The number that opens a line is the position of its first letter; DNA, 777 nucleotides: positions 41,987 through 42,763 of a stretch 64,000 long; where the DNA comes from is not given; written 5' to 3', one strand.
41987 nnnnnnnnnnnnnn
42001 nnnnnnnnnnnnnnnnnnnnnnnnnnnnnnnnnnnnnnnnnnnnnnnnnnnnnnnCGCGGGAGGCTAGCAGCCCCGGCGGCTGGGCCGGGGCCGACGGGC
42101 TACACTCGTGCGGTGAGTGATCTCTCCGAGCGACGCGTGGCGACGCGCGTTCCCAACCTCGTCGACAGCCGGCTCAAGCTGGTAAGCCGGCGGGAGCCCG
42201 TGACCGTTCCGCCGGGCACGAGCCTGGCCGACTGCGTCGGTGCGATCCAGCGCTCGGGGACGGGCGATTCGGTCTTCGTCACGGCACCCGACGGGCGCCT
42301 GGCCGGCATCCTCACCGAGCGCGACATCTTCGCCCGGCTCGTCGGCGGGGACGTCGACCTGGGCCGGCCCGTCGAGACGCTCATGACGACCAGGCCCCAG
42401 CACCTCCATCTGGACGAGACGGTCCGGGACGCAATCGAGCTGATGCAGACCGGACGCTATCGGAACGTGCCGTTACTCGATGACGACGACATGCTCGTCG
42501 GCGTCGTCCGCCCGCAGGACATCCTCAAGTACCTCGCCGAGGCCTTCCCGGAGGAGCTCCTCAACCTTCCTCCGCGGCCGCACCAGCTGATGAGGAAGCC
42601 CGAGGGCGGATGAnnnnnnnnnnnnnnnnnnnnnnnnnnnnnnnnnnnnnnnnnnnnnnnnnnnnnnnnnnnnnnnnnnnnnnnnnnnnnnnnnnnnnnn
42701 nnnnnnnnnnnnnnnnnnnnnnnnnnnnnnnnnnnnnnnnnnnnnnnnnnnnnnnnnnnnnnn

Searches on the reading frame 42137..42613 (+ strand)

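Call 40: search_protein_families(library=pfam, proteins=[window:42137-42613:+], max_evalue=0.001)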
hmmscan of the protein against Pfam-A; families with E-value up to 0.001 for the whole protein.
window:42137-42613:+ (158 aa): 1 family
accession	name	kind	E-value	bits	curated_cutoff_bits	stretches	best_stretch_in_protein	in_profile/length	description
PF00571.33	CBS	-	1.4e-24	86.6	24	2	79-134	1-56/57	CBS domain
